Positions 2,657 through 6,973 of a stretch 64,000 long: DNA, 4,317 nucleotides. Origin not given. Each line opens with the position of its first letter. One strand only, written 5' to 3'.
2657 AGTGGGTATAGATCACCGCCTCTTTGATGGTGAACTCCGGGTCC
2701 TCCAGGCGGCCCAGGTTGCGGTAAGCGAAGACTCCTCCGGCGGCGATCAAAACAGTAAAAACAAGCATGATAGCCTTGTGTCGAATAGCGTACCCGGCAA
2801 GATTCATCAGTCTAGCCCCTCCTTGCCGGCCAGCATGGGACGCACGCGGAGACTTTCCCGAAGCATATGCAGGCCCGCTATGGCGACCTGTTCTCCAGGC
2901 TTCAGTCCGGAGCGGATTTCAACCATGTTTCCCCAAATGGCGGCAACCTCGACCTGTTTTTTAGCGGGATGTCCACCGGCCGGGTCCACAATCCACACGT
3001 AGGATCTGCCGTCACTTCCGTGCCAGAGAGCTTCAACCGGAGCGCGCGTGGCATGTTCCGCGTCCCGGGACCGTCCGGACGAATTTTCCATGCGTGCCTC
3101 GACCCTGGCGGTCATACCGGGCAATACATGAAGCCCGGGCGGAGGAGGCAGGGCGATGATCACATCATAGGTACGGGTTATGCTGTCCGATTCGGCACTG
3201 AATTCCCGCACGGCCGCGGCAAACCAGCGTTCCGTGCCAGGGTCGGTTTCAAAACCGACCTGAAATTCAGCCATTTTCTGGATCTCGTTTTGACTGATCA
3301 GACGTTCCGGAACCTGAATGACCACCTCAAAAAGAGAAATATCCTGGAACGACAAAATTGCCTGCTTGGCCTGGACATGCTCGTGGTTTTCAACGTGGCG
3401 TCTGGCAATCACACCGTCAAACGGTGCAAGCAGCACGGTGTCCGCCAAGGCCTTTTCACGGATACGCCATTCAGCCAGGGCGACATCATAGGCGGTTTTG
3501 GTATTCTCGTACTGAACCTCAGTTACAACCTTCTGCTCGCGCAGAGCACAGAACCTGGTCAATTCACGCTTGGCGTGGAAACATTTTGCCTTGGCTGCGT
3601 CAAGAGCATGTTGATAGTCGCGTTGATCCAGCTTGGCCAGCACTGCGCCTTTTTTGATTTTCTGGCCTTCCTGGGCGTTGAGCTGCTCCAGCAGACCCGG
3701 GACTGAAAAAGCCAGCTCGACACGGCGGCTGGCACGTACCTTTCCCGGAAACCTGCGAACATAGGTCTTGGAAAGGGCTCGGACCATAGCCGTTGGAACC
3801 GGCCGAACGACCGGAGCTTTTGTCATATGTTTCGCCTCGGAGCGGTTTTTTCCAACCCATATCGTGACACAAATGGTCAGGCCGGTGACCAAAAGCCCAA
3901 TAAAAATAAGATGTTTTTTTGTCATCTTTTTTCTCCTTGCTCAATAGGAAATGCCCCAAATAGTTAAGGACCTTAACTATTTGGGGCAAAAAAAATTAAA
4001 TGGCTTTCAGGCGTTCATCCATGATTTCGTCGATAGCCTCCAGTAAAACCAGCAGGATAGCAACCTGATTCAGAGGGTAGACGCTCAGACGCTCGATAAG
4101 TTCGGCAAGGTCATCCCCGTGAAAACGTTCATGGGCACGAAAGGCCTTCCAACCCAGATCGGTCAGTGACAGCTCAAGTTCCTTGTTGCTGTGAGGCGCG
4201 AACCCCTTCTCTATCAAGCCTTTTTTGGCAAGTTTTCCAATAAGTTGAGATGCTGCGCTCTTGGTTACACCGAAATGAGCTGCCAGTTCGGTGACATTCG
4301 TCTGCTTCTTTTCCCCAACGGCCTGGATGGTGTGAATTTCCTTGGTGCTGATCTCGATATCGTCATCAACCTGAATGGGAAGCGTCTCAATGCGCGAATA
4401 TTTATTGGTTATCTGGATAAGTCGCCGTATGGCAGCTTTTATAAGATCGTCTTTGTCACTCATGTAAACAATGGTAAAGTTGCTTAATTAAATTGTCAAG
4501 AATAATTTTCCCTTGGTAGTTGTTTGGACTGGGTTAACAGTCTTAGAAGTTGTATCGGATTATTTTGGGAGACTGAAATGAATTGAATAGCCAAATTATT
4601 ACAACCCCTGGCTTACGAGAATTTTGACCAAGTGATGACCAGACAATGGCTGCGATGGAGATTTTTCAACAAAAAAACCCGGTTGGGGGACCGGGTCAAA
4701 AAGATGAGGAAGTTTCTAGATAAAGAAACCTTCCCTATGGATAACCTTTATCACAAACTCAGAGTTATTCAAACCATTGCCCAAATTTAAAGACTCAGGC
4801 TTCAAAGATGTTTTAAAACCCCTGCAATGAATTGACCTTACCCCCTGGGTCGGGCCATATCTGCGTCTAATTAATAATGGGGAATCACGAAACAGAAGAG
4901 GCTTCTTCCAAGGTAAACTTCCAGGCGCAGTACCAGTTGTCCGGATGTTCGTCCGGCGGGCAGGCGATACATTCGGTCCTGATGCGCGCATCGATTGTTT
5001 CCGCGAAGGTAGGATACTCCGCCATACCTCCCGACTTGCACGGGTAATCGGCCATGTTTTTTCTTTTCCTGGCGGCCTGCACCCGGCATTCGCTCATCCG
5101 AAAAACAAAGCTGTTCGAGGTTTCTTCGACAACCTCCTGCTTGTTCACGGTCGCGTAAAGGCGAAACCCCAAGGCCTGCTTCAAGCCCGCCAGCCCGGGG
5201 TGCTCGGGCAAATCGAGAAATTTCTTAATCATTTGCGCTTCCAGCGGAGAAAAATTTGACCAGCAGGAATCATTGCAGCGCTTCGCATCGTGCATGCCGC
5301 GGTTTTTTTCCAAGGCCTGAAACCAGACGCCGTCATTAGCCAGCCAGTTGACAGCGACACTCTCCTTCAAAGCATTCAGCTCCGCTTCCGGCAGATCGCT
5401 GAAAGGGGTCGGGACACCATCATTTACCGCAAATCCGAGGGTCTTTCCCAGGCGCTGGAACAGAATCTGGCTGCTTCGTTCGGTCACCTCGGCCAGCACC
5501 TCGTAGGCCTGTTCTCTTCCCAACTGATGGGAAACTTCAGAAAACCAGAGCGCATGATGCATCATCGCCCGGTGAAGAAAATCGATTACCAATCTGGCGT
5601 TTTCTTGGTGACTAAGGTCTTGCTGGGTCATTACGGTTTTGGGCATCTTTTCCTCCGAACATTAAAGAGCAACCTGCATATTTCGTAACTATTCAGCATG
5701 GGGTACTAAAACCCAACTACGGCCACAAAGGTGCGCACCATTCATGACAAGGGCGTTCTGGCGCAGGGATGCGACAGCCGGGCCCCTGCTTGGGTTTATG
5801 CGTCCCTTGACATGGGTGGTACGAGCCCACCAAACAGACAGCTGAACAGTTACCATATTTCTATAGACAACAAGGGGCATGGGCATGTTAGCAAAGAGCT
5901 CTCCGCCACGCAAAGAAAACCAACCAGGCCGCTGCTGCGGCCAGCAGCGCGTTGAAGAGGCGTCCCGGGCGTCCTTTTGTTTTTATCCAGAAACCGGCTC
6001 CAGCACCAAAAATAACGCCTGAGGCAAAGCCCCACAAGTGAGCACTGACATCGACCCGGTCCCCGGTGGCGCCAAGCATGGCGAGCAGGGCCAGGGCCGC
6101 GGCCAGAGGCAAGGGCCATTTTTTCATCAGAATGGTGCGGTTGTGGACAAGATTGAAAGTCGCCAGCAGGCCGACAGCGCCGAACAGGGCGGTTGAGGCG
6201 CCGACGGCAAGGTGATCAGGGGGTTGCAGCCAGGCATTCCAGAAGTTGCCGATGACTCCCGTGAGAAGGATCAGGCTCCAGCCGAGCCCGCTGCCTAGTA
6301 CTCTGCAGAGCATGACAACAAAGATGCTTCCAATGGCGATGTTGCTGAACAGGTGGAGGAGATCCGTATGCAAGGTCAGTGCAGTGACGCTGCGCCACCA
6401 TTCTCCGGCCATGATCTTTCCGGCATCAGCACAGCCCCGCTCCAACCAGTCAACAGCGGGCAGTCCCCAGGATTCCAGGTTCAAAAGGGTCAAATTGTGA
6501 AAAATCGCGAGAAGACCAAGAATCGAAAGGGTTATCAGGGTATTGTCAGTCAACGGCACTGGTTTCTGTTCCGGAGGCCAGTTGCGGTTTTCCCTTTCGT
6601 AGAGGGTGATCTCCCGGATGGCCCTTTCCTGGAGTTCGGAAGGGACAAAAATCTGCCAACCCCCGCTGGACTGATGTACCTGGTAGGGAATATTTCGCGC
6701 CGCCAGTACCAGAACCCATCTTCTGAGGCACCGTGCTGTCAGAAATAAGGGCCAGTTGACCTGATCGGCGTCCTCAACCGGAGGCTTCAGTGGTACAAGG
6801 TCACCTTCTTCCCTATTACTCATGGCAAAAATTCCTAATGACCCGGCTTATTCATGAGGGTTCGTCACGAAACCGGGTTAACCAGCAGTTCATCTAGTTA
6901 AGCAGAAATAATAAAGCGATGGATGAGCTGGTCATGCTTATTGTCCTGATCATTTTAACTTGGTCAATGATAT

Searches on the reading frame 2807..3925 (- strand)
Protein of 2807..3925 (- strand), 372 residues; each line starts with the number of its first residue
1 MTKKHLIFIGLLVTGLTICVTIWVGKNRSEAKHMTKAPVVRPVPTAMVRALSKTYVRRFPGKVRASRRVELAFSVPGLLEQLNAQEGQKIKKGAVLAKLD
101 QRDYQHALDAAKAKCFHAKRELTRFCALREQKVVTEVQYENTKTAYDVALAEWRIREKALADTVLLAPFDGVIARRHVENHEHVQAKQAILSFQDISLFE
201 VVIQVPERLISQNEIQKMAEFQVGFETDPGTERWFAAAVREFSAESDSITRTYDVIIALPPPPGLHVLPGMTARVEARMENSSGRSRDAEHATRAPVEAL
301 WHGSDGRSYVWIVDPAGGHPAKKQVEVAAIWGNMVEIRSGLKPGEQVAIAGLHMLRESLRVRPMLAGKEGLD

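Call 32: search_protein_families(library=pfam, proteins=[window:2807-3925:-], max_evalue=0.001)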
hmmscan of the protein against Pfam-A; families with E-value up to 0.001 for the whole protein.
window:2807-3925:- (372 aa): 3 families
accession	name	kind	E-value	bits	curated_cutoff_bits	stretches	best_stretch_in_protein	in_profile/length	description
PF13437.12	HlyD_3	-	1.2e-12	49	22.2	1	164-266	1-102/106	HlyD family secretion protein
PF16576.10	HlyD_D23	-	1.6e-11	44.3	30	1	67-273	18-214/214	Barrel-sandwich domain of CusB or HlyD membrane-fusion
PF13533.13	Biotin_lipoyl_2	-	1.5e-06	28.3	29.8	1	69-100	1-32/32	Biotin-lipoyl like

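Call 88: find_encoding_contigs(protein=window:2807-3925:-, flank=10000, max_places=1)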
Protein window:2807-3925:- (372 aa): no gene with exactly this product is on record in the collection.

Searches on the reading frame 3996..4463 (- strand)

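Call 32: search_protein_families(library=pfam, proteins=[window:3996-4463:-], max_evalue=0.001)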
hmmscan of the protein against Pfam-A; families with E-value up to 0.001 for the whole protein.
window:3996-4463:- (155 aa): 9 families
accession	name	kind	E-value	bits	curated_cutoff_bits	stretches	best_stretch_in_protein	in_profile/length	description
PF12802.13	MarR_2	-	5.8e-09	36.4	27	1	42-91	7-57/61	MarR family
PF01047.28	MarR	-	3.9e-07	30.3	24.6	1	40-86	3-49/59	MarR family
PF09339.16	HTH_IclR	-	1e-05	25.6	22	1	47-86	10-50/52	IclR helix-turn-helix domain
PF01325.25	Fe_dep_repress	-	0.00012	22.7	26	1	43-85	13-53/60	Iron dependent repressor, N-terminal DNA binding domain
PF01022.26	HTH_5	-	0.0004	20.6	22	1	53-86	14-47/47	Bacterial regulatory protein, arsR family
PF13545.12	HTH_Crp_2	-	0.00052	20.4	27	0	58-87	26-56/70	Crp-like helix-turn-helix domain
PF09012.17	FeoC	-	0.00066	20.2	21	0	47-86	7-46/69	FeoC like transcriptional regulator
PF13463.12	HTH_27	-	0.00083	20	22.2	0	43-104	9-68/68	Winged helix DNA-binding domain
PF13412.12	HTH_24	-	0.00087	19.3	21.9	0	49-85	12-48/48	Winged helix-turn-helix DNA-binding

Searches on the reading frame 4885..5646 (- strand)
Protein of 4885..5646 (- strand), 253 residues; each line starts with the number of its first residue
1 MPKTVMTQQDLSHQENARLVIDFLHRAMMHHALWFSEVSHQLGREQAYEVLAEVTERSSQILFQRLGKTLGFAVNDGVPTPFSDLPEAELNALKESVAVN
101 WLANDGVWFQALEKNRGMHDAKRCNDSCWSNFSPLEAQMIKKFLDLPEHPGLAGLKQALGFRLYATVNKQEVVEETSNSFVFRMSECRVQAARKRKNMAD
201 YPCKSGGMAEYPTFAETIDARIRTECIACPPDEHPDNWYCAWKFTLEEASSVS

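Call 3: search_protein_families(library=pfam, proteins=[window:4885-5646:-], max_evalue=0.01)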
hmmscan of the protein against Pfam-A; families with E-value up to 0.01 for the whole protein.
window:4885-5646:- (253 aa): 1 family
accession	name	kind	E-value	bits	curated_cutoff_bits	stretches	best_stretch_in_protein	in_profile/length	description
PF19620.4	DUF6125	-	2.8e-72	242.5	27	2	88-246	6-164/164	Family of unknown function (DUF6125)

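Call 4: search_protein_families(library=ncbifam, proteins=[window:4885-5646:-], max_evalue=0.01)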
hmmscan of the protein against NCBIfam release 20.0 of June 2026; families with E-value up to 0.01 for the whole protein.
window:4885-5646:- (253 aa): 0 families

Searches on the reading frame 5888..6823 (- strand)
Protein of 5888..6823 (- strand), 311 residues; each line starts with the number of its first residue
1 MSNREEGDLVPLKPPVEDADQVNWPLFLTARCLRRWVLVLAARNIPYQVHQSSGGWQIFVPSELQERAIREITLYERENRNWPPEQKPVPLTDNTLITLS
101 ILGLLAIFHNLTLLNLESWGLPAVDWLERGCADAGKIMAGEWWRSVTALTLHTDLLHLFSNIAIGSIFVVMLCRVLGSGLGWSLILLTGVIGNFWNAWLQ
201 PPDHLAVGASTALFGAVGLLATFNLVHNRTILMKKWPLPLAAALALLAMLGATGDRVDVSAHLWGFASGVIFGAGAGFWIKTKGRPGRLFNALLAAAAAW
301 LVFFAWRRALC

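Call 3: search_protein_families(library=pfam, proteins=[window:5888-6823:-], max_evalue=0.01)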
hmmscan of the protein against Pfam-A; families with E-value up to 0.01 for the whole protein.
window:5888-6823:- (311 aa): 1 family
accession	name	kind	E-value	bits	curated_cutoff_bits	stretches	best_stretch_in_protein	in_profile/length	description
PF01694.28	Rhomboid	-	6e-20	72.4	22.6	1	140-274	2-138/143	Rhomboid domain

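Call 4: search_protein_families(library=ncbifam, proteins=[window:5888-6823:-], max_evalue=0.01)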
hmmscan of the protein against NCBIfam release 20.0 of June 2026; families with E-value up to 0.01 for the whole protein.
window:5888-6823:- (311 aa): 1 family
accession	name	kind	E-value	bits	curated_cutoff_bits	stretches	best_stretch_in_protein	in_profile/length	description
TIGR03902.1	rhom_GG_sort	equivalog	1.6e-08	34.7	84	1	136-273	10-153/154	rhombosortase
